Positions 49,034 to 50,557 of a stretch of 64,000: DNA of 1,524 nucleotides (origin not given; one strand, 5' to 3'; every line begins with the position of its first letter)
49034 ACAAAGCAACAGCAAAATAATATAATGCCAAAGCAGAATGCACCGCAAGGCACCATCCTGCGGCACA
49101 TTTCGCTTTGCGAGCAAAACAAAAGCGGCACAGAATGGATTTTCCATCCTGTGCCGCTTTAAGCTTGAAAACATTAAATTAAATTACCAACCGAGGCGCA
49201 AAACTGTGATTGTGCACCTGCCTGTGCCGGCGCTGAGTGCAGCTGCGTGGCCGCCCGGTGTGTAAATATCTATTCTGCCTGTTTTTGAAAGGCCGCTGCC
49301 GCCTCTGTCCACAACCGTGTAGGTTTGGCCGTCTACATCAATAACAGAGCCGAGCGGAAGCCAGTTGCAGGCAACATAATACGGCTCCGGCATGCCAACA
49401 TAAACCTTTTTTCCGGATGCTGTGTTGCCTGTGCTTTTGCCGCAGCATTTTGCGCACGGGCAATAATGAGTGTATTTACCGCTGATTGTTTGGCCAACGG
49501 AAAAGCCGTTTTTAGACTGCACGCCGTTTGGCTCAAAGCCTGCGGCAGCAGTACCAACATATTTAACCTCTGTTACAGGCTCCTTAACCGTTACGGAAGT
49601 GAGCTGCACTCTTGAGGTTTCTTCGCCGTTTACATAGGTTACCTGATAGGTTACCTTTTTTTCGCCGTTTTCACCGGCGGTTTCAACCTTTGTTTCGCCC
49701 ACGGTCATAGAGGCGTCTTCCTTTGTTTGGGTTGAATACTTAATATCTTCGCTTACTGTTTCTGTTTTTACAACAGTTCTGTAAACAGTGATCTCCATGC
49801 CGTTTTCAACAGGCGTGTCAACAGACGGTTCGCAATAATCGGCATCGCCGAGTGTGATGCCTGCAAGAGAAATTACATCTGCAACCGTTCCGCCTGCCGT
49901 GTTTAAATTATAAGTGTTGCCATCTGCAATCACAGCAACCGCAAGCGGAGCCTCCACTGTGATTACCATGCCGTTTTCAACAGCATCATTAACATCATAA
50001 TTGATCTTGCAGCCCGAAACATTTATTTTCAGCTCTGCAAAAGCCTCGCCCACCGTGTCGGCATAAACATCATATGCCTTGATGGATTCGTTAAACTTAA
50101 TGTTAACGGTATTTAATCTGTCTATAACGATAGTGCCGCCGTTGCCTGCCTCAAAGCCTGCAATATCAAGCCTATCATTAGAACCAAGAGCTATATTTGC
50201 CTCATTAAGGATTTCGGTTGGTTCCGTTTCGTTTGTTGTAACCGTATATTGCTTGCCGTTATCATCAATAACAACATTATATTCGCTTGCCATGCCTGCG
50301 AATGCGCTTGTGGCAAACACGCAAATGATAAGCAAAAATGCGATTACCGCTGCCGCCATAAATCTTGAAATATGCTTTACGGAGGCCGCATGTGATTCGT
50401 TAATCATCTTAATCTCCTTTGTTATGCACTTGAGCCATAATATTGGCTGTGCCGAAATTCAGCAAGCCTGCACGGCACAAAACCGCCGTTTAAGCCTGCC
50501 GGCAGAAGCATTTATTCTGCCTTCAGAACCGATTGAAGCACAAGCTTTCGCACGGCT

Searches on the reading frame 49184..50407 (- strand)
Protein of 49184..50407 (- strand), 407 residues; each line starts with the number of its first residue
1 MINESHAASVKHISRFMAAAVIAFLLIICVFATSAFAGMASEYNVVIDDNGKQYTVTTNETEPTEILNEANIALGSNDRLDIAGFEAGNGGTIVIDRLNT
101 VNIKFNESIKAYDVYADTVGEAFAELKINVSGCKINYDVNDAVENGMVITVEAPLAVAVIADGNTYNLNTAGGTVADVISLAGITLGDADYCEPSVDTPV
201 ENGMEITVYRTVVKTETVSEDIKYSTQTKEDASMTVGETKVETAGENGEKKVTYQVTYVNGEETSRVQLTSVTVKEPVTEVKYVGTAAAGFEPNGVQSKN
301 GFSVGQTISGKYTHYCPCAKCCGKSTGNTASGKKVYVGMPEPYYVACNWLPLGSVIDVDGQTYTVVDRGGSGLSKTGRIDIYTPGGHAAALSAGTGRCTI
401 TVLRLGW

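Call 9: search_protein_families(library=pfam, proteins=[window:49184-50407:-])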
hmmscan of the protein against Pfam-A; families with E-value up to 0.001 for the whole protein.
window:49184-50407:- (407 aa): 2 families
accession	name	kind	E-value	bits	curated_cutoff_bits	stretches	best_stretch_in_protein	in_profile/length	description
PF07501.17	G5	-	5.1e-21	75.1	23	1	213-286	1-74/75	G5 domain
PF03990.20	DUF348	-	7.3e-21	74.1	24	2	157-197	1-41/41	G5-linked-Ubiquitin-like domain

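Call 12: find_encoding_contigs(protein=window:49184-50407:-, flank=10000, max_places=10)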
Protein window:49184-50407:- (407 aa): 23 contigs read that carry it; 10 places shown.
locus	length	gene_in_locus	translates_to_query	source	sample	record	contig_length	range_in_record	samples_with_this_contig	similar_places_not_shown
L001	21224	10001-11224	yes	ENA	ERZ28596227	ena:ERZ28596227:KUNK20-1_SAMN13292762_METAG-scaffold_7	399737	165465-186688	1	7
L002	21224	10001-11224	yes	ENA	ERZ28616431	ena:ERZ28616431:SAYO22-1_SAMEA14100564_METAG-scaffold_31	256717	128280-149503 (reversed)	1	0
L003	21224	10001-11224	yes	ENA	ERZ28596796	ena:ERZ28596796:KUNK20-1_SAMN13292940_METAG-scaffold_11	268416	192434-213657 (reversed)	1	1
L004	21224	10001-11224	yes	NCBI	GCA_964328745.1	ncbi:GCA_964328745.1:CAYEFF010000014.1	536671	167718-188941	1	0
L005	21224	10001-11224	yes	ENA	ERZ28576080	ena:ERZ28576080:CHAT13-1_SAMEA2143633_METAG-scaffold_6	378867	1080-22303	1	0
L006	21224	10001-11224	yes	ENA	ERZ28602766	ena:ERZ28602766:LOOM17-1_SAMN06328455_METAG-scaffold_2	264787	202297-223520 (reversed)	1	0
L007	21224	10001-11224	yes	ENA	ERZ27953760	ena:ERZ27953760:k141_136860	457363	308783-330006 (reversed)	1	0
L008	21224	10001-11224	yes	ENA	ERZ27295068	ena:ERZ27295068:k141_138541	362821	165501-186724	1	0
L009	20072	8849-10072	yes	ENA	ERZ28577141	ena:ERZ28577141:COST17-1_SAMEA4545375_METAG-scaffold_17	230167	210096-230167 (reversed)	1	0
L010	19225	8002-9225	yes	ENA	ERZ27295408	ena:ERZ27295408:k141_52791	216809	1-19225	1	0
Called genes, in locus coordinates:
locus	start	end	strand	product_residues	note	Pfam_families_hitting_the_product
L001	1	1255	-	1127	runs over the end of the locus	PF20585:Pectate_lyase_5 (weak), PF09479:Flg_new, PF18998:Flg_new_2 (faint), PF09479:Flg_new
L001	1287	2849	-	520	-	-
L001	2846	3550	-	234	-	PF00440:TetR_N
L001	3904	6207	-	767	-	PF13802:Gal_mutarotas_2, PF01055:Glyco_hydro_31_2nd, PF21365:Glyco_hydro_31_3rd, PF17137:DUF5110 (weak)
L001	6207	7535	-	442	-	PF00135:COesterase, PF20434:BD-FAE, PF07859:Abhydrolase_3 (faint), PF00135:COesterase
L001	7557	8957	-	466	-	PF07690:MFS_1, PF13347:MFS_2, PF12832:MFS_1_like (weak)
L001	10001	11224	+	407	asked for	PF03990:DUF348, PF07501:G5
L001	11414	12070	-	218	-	-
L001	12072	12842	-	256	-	PF16481:DUF5058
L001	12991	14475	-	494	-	PF01546:Peptidase_M20, PF07687:M20_dimer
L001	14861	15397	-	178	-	PF12773:DZR (weak), PF13240:Zn_Ribbon_1 (faint)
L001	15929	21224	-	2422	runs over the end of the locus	-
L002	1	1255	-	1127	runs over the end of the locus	PF20585:Pectate_lyase_5 (weak), PF09479:Flg_new, PF18998:Flg_new_2 (faint), PF09479:Flg_new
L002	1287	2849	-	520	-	-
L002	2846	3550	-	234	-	PF00440:TetR_N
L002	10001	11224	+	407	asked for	PF03990:DUF348, PF07501:G5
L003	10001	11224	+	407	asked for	PF03990:DUF348, PF07501:G5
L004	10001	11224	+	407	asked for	PF03990:DUF348, PF07501:G5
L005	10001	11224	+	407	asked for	PF03990:DUF348, PF07501:G5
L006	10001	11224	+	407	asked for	PF03990:DUF348, PF07501:G5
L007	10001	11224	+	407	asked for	PF03990:DUF348, PF07501:G5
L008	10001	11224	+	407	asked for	PF03990:DUF348, PF07501:G5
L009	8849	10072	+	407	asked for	PF03990:DUF348, PF07501:G5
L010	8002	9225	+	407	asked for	PF03990:DUF348, PF07501:G5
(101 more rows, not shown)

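Call 13: find_related_loci(query=window:49184-50407:-, collection=genome_contigs, flank=10000)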
Query window:49184-50407:- (407 aa) in genome_contigs; peptide patterns used: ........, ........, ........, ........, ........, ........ (x = any residue, [..] = any of these).
125 stretches matched a pattern; 57 encode a relative of the query (tblastn E <= 1e-3); 57 distinct loci.
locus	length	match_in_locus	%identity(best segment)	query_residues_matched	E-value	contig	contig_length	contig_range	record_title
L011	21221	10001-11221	92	1-407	0e+0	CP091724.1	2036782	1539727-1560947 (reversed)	MAG: Anaerotruncus sp. isolate nC33_bin.255.fa chromosome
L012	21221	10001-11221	90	1-407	0e+0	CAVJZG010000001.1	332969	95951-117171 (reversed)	bacterium isolate G02637-L1_cleanbin_000002 genome assembly, contig: Spades_G02637-L1_contig_2, whole genome shotgun seq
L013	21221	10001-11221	89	1-407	0e+0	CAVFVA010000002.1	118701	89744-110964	Clostridium sp. AF37-5 isolate H07648-L1_cleanbin_000001 genome assembly, contig: Spades_H07648-L1_contig_31, whole geno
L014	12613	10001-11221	71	1-407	0e+0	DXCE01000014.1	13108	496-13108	MAG TPA_asm: Candidatus Eubacterium faecavium isolate ChiHecec3B27-3607 ChiHecec3B27__C106528_L13108_SAMN08009885, whole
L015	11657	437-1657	70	1-407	0e+0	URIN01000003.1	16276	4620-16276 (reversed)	uncultured Clostridium sp. isolate UMGS1027 genome assembly, contig: NODE_28_length_16276_cov_7.031441, whole genome sho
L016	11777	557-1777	69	1-407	0e+0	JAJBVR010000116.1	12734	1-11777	MAG: Clostridiales bacterium isolate U_127168 U_127168=NODE_478_length_12734_cov_9.294660, whole genome shotgun sequence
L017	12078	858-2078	69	1-407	0e+0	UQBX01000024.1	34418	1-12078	uncultured Ruminococcaceae bacterium isolate UMGS133 genome assembly, contig: NODE_367_length_34418_cov_7.518872, whole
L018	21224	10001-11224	70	1-407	0e+0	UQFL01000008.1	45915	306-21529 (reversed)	uncultured Ruminococcaceae bacterium isolate UMGS233 genome assembly, contig: NODE_79_length_45915_cov_15.490733, whole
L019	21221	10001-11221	67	1-407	0e+0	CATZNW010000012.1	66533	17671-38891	MAG TPA_asm: uncultured Clostridium sp. isolate ERR9578303_bin.4_MetaWRAP_v1.3_MAG genome assembly, contig: ERZ18533879.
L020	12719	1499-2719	66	1-407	0e+0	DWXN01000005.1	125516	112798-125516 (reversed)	MAG TPA_asm: Candidatus Eubacterium faecale isolate CHK188-16595 CHK188__C87744_L125516_SAMEA5754832, whole genome shotg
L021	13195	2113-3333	62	1-407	2e-172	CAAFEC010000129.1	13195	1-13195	MAG TPA_asm: Clostridia bacterium, isolate HGM12852, WGS project CAAFEC010000000 data, contig: SRS076929_28_k99_48072, w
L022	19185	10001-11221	64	1-407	2e-171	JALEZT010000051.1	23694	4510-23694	MAG: Eubacterium sp. isolate SUG484 k141_6564992, whole genome shotgun sequence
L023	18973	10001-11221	62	1-407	6e-166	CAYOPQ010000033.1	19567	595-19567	MAG TPA_asm: uncultured Bacteroides sp. isolate SRP141132_co6_57 genome assembly, contig: NODE_2184_length_19567_cov_50.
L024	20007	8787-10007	63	1-407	3e-164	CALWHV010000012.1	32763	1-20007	MAG: uncultured Eubacterium sp. isolate E0_DP__bin140 genome assembly, contig: E0_DP__k127_3551351, whole genome shotgun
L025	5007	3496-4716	60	1-407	7e-166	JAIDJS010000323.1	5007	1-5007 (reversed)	MAG: Eubacterium sp. isolate SC0335_comb_11 SC0335_comb_11_contig_323, whole genome shotgun sequence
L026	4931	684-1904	59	1-407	7e-164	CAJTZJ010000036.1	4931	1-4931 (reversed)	MAG TPA_asm: uncultured Eubacterium sp. isolate MGBC121343 genome assembly, contig: MGBC121343.36, whole genome shotgun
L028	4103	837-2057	60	1-407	3e-165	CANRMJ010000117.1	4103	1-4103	MAG: uncultured Clostridia bacterium isolate Lapin-030__bin43 genome assembly, contig: Lapin-030__NODE_25891_length_4103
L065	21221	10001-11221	68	1-407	0e+0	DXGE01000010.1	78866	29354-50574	MAG TPA_asm: Candidatus Eubacterium faecipullorum isolate 421 USAMLcec3__C13899_L78866_SAMN06368939, whole genome shotgu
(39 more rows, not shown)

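Call 33: search_protein_families(library=pfam, proteins=[L065:7240-8064:-, L065:6339-7283:-, L065:5351-6094:-, L065:1051-5271:-, L065:601-903:-, L065:3-596:-, L065:8601-8831:+, L011:8279-8878:-, L011:7339-8418:-, L011:5693-7030:+], max_evalue=0.01)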
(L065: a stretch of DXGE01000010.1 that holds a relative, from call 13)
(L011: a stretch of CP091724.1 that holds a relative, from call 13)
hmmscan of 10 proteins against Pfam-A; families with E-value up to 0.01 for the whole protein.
L065:7240-8064:- (274 aa): 8 families
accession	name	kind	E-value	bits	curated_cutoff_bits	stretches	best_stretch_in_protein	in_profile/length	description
PF13614.12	AAA_31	-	6.3e-60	202.6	27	1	4-185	1-177/177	AAA domain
PF01656.29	CbiA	-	2e-24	86.3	25.4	1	7-236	1-123/125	CobQ/CobB/MinD/ParA nucleotide binding domain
PF10609.15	ParA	-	4.5e-13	49.6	27.1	1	5-258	4-245/246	NUBPL iron-transfer P-loop NTPase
PF00142.24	Fer4_NifH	-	3.5e-11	43.5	25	1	12-66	7-62/271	4Fe-4S iron sulfur cluster binding proteins, NifH/frxC family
PF09140.17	MipZ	-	1.5e-09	38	20.7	1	6-43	2-39/262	ATPase MipZ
PF06564.18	CBP_BcsQ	-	7.6e-09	35.9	21.3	1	7-158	4-148/234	Cellulose biosynthesis protein BcsQ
PF02374.21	ArsA_ATPase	-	7.4e-08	32.4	24.3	1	11-136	7-135/305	Anion-transporting ATPase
PF07015.17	VirC1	-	7.5e-06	25.9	24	1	6-57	3-51/231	VirC1 protein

L065:6339-7283:- (314 aa): 2 families
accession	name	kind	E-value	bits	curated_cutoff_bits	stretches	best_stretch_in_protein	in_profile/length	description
PF02195.25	ParB_N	-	7.2e-16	58.5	26.3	1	30-114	2-86/95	ParB N-terminal domain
PF17762.8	HTH_ParB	-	4e-05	24.1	22.6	1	168-226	24-83/102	ParB HTH domain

L065:5351-6094:- (247 aa): 0 families

L065:1051-5271:- (1406 aa): 5 families
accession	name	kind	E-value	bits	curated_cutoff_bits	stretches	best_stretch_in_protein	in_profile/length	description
PF17802.7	SpaA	-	4.5e-106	347.7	23.1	10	1075-1167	1-90/91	Prealbumin-like fold domain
PF13620.12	CarboxypepD_reg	-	6.2e-12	46.1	32.3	1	347-409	17-79/82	Carboxypeptidase regulatory-like domain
PF08341.16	TED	-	1.5e-08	35.4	22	1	101-215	4-101/102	Thioester domain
PF17210.9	SdrD_B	-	1.3e-05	25.8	29.7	0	884-924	34-73/112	SdrD B-like domain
PF00746.26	Gram_pos_anchor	-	0.0064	16.9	20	0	1367-1404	10-43/43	LPXTG cell wall anchor motif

L065:601-903:- (100 aa): 0 families

L065:3-596:- (197 aa): 0 families

L065:8601-8831:+ (76 aa): 0 families

L011:8279-8878:- (199 aa): 2 families
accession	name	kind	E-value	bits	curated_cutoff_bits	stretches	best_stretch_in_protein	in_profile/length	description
PF00005.33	ABC_tran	-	1.6e-15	58.4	25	1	2-118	28-136/137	ABC transporter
PF02463.25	SMC_N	-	1.6e-05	24.9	40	1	61-164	116-212/220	RecF/RecN/SMC N terminal domain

L011:7339-8418:- (359 aa): 1 family
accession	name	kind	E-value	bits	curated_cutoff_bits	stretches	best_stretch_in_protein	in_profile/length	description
PF01458.23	SUFBD_core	-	1.3e-16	61.3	27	1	135-344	18-223/232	SUF system FeS cluster assembly, SufBD core domain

L011:5693-7030:+ (445 aa): 1 family
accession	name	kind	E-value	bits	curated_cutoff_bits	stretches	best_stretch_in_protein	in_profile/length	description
PF13347.12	MFS_2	-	5.3e-43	147.6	27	1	37-408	6-368/427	MFS/sugar transport protein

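Call 48: search_protein_families(library=ncbifam, proteins=[L065:5351-6094:-, L065:8601-8831:+], max_evalue=0.1)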
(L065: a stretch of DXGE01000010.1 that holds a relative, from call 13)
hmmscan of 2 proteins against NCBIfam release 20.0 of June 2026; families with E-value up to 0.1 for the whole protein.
L065:5351-6094:- (247 aa): 4 families
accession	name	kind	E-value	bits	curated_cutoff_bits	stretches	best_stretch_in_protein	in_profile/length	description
TIGR04526.1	predic_Ig_block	subfamily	0.0017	17.3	150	1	38-141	46-150/693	putative immunoglobulin-blocking virulence protein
NF011531.0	PRK14971.1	equivalog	0.0059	15.5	685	1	2-143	346-486/614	DNA polymerase III subunit gamma/tau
NF041620.1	MXAN_5187_fam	hypoth_equivalog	0.013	15.2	200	1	47-152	352-462/601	MXAN_5187 family protein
TIGR02205.1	septum_zipA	equivalog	0.032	14.3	119.65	1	51-143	51-149/284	cell division protein ZipA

L065:8601-8831:+ (76 aa): 0 families
